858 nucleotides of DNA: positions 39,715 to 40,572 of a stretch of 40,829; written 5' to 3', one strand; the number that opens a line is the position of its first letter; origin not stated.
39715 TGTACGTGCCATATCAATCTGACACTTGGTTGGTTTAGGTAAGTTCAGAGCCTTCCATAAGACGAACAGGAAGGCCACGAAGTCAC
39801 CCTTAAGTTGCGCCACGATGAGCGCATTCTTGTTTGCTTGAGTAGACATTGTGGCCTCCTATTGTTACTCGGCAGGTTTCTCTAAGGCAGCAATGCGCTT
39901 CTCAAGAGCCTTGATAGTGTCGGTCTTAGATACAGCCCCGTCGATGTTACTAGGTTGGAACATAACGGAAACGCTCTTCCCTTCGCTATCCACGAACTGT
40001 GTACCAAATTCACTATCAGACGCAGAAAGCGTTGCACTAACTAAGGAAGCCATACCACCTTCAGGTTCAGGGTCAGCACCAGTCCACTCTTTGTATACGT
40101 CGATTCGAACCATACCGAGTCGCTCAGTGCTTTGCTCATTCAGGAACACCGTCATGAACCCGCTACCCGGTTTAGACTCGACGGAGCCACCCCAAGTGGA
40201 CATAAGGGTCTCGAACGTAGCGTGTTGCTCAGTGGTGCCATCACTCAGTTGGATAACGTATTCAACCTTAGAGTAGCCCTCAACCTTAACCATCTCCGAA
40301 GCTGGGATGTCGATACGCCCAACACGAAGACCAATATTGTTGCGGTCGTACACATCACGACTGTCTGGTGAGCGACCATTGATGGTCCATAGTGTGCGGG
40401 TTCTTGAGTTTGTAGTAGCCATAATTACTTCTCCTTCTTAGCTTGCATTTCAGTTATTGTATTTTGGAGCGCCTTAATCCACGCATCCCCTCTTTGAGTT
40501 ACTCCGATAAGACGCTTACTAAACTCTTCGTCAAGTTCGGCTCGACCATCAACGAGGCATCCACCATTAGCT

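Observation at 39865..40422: Extra, strongly translated late gene between the spanin genes and terminase large subunit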

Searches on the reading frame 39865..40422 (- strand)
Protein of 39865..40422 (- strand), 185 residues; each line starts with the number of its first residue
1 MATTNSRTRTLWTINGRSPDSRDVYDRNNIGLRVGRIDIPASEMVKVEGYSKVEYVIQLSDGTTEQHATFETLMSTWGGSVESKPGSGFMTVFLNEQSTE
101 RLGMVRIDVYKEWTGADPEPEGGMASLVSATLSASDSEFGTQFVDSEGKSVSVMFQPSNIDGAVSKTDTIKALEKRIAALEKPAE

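Call 3: search_dna_similar(query=window:39865-40422:-, collection=phages, mode=protein, max_rows=40)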
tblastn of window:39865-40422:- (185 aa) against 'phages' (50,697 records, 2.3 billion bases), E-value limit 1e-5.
Records with a match: 56; places in all: 56; records where one place covers at least 80% of the query: 17.
Best place of each record, by identity: 95-99% 13; 90-95% 2; 80-90% 1; 60-80% 32; <60% 8.
By first word of the organism name: Yersinia 39; Escherichia 11; Erwinia 3; Salmonella 2; Enterobacter 1.
By host as written in the record: Yersinia pestis 31; Escherichia coli 5; Yersinia pseudotuberculosis 4; Erwinia sp. 60 2; Salmonella enterica serovar Typhimurium 2; Escherichia coli MC1061 2; Escherichia coli K-12 2; Yersinia pestis EV76-CN 2; and 6 more.
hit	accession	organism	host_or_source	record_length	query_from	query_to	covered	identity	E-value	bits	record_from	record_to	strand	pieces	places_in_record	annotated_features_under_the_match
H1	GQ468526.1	Escherichia phage 285P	Escherichia coli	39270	1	185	100%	98.4%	6e-118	372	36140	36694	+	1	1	unknown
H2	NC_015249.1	Escherichia phage 285P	Escherichia coli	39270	1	185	100%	98.4%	6e-118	372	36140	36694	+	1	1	hypothetical protein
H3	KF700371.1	Erwinia phage FE44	Erwinia sp. 60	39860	1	185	100%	97.8%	7e-118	372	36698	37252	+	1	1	hypothetical protein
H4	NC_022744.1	Erwinia phage FE44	Erwinia sp. 60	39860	1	185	100%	97.8%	7e-118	372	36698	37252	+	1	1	hypothetical protein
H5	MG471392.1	Salmonella phage BSP161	Salmonella enterica serovar Typhimurium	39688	1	185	100%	96.8%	5e-116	367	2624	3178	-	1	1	hypothetical protein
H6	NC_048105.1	Salmonella phage BSP161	Salmonella enterica serovar Typhimurium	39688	1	185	100%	96.8%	5e-116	367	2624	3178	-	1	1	hypothetical protein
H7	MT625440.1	Enterobacter phage PZJ0206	Enterobacter cloacae ZJ0206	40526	1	185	100%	96.2%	5e-116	367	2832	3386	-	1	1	hypothetical protein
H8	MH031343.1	Escherichia phage vB_EcoP_S523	Escherichia coli MC1061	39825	1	185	100%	95.7%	3e-115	364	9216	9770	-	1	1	hypothetical protein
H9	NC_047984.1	Escherichia phage vB_EcoP_S523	Escherichia coli MC1061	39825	1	185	100%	95.7%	3e-115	364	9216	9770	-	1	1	hypothetical protein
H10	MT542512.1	Escherichia phage PhiV-1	Escherichia coli K-12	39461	1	185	100%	95.1%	7e-115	363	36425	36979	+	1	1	hypothetical protein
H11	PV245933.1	Escherichia phage nasanit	Escherichia coli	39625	1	185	100%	95.1%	2e-114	362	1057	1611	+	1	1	hypothetical protein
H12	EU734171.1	Escherichia phage BA14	Escherichia coli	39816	1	185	100%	95.1%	1e-113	360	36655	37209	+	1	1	unknown product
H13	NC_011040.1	Escherichia phage BA14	Escherichia coli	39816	1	185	100%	95.1%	1e-113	360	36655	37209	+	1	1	unknown product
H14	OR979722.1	Escherichia phage ETEP21B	Escherichia coli ET14 (enterotoxigenic)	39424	1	185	100%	93.5%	1e-113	360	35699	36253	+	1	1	hypothetical protein | ribosome_binding_site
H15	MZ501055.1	Escherichia phage CarlSpitteler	Escherichia coli K-12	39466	1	185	100%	91.9%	1e-105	337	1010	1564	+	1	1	hypothetical protein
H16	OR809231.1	Yersinia phage Altay-2017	Yersinia pestis subsp. pestis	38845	5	185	98%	49.7%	1e-51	182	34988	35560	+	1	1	hypothetical protein | Rz-like lysis protein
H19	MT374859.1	Yersinia phage vB_YpP_T3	Yersinia pestis EV76-CN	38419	4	121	64%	65.3%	2e-47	170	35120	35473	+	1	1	hypothetical protein (x2)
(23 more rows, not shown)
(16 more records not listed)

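Call 4: search_protein_families(library=pfam, proteins=[window:39865-40422:-], max_evalue=1)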
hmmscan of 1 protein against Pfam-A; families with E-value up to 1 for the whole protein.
window:39865-40422:- (185 aa): 0 families

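Call 5: search_protein_families(library=phrogs, proteins=[window:39865-40422:-], max_evalue=1)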
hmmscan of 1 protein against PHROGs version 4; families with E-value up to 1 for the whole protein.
window:39865-40422:- (185 aa): 3 families
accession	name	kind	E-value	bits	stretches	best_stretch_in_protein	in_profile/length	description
phrog_20446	-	unknown function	5e-129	428.6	1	1-185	1-185/185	-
phrog_27102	-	unknown function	1.9e-47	162.9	1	4-125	22-143/218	-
phrog_1857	-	connector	0.011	17.2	1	133-184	16-74/78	head-tail connector protein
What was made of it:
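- Tried and rejected: The weak hit to "head-tail connector" (E 0.011, C-terminal helix, call 5) was rejected as coiled-coil noise.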

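Call 6: get_annotated_region(hit=H12, flank=3000)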
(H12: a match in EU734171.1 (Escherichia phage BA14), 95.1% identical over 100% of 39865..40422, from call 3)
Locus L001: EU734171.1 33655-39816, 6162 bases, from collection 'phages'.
description: Enterobacteria phage BA14, complete genome.
organism: Escherichia phage BA14 (NCBI taxid 532074)
taxonomy: Viruses; Duplodnaviria; Heunggongvirae; Uroviricota; Caudoviricetes; Autographiviridae; Studiervirinae; Berlinvirus; Berlinvirus BA14
host: Escherichia coli; source: -; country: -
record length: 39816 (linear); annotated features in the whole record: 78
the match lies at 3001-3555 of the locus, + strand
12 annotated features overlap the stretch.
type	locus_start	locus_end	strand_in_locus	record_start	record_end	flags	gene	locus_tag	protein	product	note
CDS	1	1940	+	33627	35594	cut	17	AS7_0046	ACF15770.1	gp17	-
CDS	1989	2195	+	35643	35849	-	17.5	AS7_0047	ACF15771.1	gp17.5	-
CDS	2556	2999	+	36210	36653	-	18.5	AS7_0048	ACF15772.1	gp18.5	-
CDS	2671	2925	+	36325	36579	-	18.7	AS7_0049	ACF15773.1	gp18.7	-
CDS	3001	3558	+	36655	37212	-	-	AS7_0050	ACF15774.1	unknown product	-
CDS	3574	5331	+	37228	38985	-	19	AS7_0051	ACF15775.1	gp19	-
CDS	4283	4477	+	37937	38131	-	19.2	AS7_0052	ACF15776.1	gp19.2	-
CDS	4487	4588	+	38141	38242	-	19.2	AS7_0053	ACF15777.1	gp19.2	-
regulatory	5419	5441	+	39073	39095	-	-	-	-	promoter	phiOR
CDS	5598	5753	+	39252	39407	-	19.5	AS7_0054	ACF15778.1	gp19.5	-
CDS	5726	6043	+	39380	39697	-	-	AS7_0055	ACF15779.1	unknown product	-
repeat_region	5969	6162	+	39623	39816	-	-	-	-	-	terminal repeat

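Call 7: get_annotated_region(hit=H19, flank=3000)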
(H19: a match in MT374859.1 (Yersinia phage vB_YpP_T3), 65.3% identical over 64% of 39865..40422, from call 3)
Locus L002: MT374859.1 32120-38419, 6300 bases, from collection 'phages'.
description: Yersinia phage vB_YpP_T3, complete genome.
organism: Yersinia phage vB_YpP_T3 (NCBI taxid 2736204)
taxonomy: Viruses; Duplodnaviria; Heunggongvirae; Uroviricota; Caudoviricetes; Autographiviridae; Studiervirinae; Berlinvirus; Berlinvirus Yepf
host: Yersinia pestis EV76-CN; source: -; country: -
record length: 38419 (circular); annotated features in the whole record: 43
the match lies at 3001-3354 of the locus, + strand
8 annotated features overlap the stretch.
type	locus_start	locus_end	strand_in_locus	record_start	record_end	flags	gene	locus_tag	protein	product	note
CDS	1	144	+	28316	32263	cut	mltF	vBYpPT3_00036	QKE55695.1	membrane-bound lytic murein transglycosylase F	-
CDS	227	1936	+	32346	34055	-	smc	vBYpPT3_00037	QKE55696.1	chromosome partition protein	Chromosome partition protein Smc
CDS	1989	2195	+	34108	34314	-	-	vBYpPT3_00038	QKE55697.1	hypothetical protein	-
CDS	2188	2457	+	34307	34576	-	-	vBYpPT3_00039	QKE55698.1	hypothetical protein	-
CDS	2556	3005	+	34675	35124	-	-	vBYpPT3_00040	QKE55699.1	hypothetical protein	-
CDS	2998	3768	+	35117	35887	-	-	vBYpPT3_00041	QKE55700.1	hypothetical protein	-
CDS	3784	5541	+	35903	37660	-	-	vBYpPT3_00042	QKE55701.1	hypothetical protein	-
CDS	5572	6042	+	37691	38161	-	-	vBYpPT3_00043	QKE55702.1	hypothetical protein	-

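Call 8: get_annotated_region(hit=H16, flank=3000)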
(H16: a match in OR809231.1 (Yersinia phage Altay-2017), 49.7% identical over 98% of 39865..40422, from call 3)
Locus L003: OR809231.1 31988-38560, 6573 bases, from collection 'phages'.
description: Yersinia phage Altay-2017, complete genome.
organism: Yersinia phage Altay-2017 (NCBI taxid 3108981)
taxonomy: Viruses; Duplodnaviria; Heunggongvirae; Uroviricota; Caudoviricetes; Autographiviridae; Studiervirinae; Berlinvirus
host: Yersinia pestis subsp. pestis; source: Urocitellus undulatus; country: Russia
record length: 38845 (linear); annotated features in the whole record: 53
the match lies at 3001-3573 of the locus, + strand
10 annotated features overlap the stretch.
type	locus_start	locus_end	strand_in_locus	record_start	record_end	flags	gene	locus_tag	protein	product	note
CDS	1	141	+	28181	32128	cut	-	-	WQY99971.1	peptidoglycan lytic exotransglycosylase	DNA ejectosome component Gp16, peptidoglycan lytic exotransglycosylase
CDS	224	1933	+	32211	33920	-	-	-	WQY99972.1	non-contractile tail fiber protein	non-contractile tail fiber protein Gp17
CDS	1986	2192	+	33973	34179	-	-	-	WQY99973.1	class II holin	holin, class II Gp17.5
CDS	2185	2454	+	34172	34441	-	-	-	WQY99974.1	terminase small subunit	terminase small subunit Gp18, DNA packaging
CDS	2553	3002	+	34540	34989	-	-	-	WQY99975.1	Rz-like lysis protein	Rz-like lysis protein Gp18.5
CDS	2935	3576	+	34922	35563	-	-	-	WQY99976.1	hypothetical protein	-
CDS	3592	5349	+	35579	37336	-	-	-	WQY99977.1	terminase large subunit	terminase large subunit Gp19, DNA packaging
CDS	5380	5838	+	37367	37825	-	-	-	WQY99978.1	HNH homing endonuclease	phage HNH homing endonuclease (ACLAME 312)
CDS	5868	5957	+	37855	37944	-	-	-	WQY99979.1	hypothetical protein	-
CDS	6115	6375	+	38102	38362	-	-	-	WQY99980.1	hypothetical protein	-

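Call 9: find_homologous_proteins(query=window:39865-40422:-)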
Query window:39865-40422:- (185 aa): 18 proteins with E <= 0.001 among 158 candidates.
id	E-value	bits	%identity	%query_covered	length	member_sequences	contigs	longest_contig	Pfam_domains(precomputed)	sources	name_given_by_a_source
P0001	4.2e-115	400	100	100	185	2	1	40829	-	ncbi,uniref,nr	ncbi:hypothetical protein P483_44 [Escherichia phage P483]|uniref:Uncharacterized protein n=1 Tax=Es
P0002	4.1e-109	380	95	100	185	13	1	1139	-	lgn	-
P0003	1.8e-108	378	94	99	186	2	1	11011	-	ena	-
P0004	8.7e-60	220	51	100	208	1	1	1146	-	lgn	-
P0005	9.4e-50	187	52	98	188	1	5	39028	-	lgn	-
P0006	1.0e-46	177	66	63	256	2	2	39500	-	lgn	-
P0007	1.6e-45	173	65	64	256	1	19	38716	-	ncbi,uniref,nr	ncbi:hypothetical protein [Yersinia pestis]|uniref:Uncharacterized protein n=1 Tax=Yersinia phage vB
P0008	7.7e-45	171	63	64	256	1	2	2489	-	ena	-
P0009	1.3e-44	170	62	63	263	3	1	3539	-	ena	-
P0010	8.0e-41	158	61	59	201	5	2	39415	-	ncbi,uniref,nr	ncbi:unknown product [Yersinia phage Yepe2]|uniref:Uncharacterized protein n=2 Tax=Berlinvirus Yepe2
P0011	1.3e-40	157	47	98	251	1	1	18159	-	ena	-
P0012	9.7e-39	151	57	64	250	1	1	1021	-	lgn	-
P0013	3.4e-38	149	60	63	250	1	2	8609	-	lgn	-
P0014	6.7e-38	148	60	63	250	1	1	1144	-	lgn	-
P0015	3.8e-37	146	59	64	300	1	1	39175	-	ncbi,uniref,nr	ncbi:hypothetical protein pEaSNUABM57_00013 [Erwinia phage pEa_SNUABM_57]|uniref:Uncharacterized pro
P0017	3.2e-34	136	43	98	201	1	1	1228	-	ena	-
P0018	2.9e-27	114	53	63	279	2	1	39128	-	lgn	-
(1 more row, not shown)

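Call 13: search_protein_families(library=pfam, proteins=[P0007, P0015, P0011, P0018, P0010, P0017, P0004], max_evalue=1)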
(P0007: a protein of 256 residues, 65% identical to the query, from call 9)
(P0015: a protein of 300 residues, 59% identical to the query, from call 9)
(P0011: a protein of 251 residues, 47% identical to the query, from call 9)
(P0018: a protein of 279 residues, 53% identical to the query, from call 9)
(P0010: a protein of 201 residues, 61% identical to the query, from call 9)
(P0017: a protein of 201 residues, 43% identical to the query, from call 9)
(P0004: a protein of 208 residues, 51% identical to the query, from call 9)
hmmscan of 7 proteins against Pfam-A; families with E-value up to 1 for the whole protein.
P0007 (256 aa): 0 families

P0015 (300 aa): 0 families

P0011 (251 aa): 0 families

P0018 (279 aa): 1 family
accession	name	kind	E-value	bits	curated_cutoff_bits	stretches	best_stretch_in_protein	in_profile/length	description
PF12951.13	PATR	-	0.13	12.7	27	1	82-106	2-23/30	Passenger-associated-transport-repeat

P0010 (201 aa): 0 families

P0017 (201 aa): 0 families

P0004 (208 aa): 3 families
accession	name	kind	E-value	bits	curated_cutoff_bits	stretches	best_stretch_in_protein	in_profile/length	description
PF23991.1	DUF7310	-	0.11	13.4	40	0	168-204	6-43/83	Coiled-coil region of unknown function (DUF7310)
PF18130.6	ATPgrasp_N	-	0.14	13.2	27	0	135-191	8-64/81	ATP-grasp N-terminal domain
PF04380.18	BMFP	-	0.15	12.9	37.2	0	192-205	64-77/77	Membrane fusogenic activity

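Call 14: search_protein_families(library=phrogs, proteins=[P0007, P0015, P0011, P0018, P0010, P0017, P0004], max_evalue=0.1)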
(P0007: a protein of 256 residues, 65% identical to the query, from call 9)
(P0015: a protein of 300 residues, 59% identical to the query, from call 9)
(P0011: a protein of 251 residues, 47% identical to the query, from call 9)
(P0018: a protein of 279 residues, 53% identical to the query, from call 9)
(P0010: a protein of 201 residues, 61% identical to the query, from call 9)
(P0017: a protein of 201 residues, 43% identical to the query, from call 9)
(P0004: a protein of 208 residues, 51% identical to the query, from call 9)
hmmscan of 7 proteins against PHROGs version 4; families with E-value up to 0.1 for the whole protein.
P0007 (256 aa): 3 families
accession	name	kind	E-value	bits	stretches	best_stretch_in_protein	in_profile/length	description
phrog_27102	-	unknown function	3e-60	204.7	1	1-126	21-146/218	-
phrog_20446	-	unknown function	9.2e-53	180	1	3-120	5-122/185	-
phrog_6578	-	tail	0.00021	20.2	1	127-218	794-887/1210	tail fiber protein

P0015 (300 aa): 3 families
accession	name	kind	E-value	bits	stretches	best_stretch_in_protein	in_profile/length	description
phrog_20446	-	unknown function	4.5e-45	155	1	2-120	4-122/185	-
phrog_27102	-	unknown function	5.5e-41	141.7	1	1-125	21-145/218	-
phrog_6578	-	tail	1.6e-05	23.9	1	153-220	822-889/1210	tail fiber protein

P0011 (251 aa): 9 families
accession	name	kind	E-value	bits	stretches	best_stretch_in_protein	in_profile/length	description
phrog_27102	-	unknown function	3.1e-53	181.8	1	1-122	21-142/218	-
phrog_20446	-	unknown function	3.4e-48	165.1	1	3-124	5-126/185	-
phrog_4242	-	tail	5.5e-09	36.8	1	114-219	140-245/628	tail fiber protein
phrog_9502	-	tail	6.5e-06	26.2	1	114-216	140-243/647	tail fiber protein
phrog_8713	-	tail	0.0026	17.8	1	127-223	126-225/509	tail fiber protein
phrog_6578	-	tail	0.018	13.8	1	96-221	62-195/1210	tail fiber protein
phrog_35823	-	unknown function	0.026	13.5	1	141-244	113-213/1152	-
phrog_13980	-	tail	0.051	13.3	1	114-217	140-249/756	tail fiber protein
phrog_22081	-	unknown function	0.078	13.6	1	115-212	138-234/240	-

P0018 (279 aa): 3 families
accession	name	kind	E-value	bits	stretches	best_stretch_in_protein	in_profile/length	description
phrog_20446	-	unknown function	2.5e-34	120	1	2-121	4-122/185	-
phrog_27102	-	unknown function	5.3e-33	115.7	1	1-129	21-150/218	-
phrog_6578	-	tail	1.3e-06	27.6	1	179-229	847-898/1210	tail fiber protein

P0010 (201 aa): 3 families
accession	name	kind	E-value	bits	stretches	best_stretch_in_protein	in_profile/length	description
phrog_27102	-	unknown function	4.1e-140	465.9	1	1-197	21-217/218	-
phrog_20446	-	unknown function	7.3e-48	164.1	1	2-120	4-122/185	-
phrog_37872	-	unknown function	0.054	14.4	0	41-96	74-129/165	-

P0017 (201 aa): 2 families
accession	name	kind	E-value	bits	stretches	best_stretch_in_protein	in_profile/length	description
phrog_20446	-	unknown function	1.5e-41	143.5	1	2-178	4-176/185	-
phrog_27102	-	unknown function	1e-28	101.6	1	1-119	21-139/218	-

P0004 (208 aa): 4 families
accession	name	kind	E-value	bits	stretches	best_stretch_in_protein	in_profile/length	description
phrog_20446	-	unknown function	1.7e-70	237.9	2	1-180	1-183/185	-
phrog_27102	-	unknown function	3.6e-32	112.9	1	4-125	22-146/218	-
phrog_38507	-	unknown function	0.062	14.4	0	136-170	40-74/78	-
phrog_25252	-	unknown function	0.066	14.5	0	154-201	48-94/138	-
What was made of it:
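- Residues 114-219 of P0011 match PHROG 4242 "tail fiber" at positions 140-245 (E 5.5e-9, call 14).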

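Call 21: predict_structure(alignment_id=A1)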
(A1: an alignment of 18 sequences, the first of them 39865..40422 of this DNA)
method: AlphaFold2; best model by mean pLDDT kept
length: 185 residues; sequences in the alignment: 18
mean_pLDDT: 79.0   pTM: 0.58
mean pLDDT of the five models: 79.0, 77.5, 77.5, 77.0, 72.0
residues with pLDDT >= 90: 46; 70-90: 100; 50-70: 31; < 50: 8
segments of 3 or more residues with pLDDT < 50: 162-165
pLDDT, mean of each block of 10 residues (from residue 1): 80 85 89 90 74 92 91 89 76 89 92 83 61 73 77 65 55 73 54
secondary structure, 60 per line:
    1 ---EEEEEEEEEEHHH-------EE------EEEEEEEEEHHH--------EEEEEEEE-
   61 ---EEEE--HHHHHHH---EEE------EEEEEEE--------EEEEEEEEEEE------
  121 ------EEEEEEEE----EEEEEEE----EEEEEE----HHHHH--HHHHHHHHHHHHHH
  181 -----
elements in order: E4-13 E32-40 E52-59 E64-67 H70-76 E80-82 E89-95 E104-114 E127-134 E139-145 E150-155 H160-164 H167-180
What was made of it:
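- The AlphaFold N-domain is confident (pLDDT 74-92, call 21).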

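Call 24: search_solved_structures(query=A1, max_evalue=10)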
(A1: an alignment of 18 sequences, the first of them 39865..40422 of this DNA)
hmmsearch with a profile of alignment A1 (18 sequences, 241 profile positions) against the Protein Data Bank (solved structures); distinct sequences matched with E-value up to 10: 5.
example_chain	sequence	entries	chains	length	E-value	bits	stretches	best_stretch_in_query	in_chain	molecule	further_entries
9rgw_A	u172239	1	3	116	0.86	12.8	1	180-240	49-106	sc-apCC3-CW2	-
5tpr_A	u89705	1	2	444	1.3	12.3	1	18-66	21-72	3-dehydroquinate synthase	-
9rgv_A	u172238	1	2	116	1.5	12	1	192-240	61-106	sc-apCC3-CW1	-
9rgy_A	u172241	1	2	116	1.6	11.9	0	201-239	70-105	sc-apCC3-CW-0NTT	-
9rgz_A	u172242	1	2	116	2.9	11.1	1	185-240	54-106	sc-apCC3-CW-2NTT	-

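Call 29: fold_search(model_id=the predicted structure, library=viral)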
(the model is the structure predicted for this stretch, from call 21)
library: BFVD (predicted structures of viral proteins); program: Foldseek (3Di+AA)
matches with E <= 10: 1273; with E <= 0.001: 2
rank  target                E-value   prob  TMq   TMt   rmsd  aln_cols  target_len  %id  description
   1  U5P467                3.1e-29  1.00  0.68  0.68  11.9       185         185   98  Uncharacterized protein [Erwinia phage FE44]
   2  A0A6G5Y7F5            4.5e-14  1.00  0.60  0.49  19.7       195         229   34  (no name in the UniProt tables at hand)
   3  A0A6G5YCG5            3.7e-03  1.00  0.40  0.52   6.1       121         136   20  (no name in the UniProt tables at hand)
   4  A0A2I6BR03            1.4e-02  0.77  0.20  0.20  17.4       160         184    9  (no name in the UniProt tables at hand)
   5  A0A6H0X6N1            1.5e-02  0.66  0.18  0.05  15.9       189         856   10  Uncharacterized protein [Aeromonas phage PS]
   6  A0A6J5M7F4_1          2.3e-02  0.84  0.29  0.08  17.1       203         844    8  Uncharacterized protein [uncultured Caudovirales phage]
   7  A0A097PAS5            3.3e-02  0.93  0.26  0.32   6.2       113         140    9  Uncharacterized protein [Delftia phage RG-2014]
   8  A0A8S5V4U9            3.5e-02  0.21  0.19  0.21  18.6       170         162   11  Uncharacterized protein [Siphoviridae sp. ct87j35]
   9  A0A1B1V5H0            4.9e-02  0.21  0.15  0.10  21.5       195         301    8  Ubiquitin-like protein [Malacosoma sp. alphabaculovirus]
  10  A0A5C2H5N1            7.9e-02  0.90  0.26  0.32   6.6       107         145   10  Uncharacterized protein [Sinorhizobium phage ort11]
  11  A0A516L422            9.8e-02  0.80  0.29  0.09  10.8       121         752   16  (no name in the UniProt tables at hand)
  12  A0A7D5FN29            9.8e-02  0.30  0.21  0.06  18.9       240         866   10  Tail tubular protein B [Escherichia virus LS2]
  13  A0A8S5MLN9            9.8e-02  0.20  0.16  0.11  23.2       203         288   12  Uncharacterized protein [Podoviridae sp. ctlpi2]
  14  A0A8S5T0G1            1.0e-01  0.10  0.10  0.09  19.8       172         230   17  Uncharacterized protein [Siphoviridae sp. ct1E017]
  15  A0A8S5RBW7            1.1e-01  0.57  0.17  0.10  17.1       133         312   10  Uncharacterized protein [virus sp. ctQSn51]
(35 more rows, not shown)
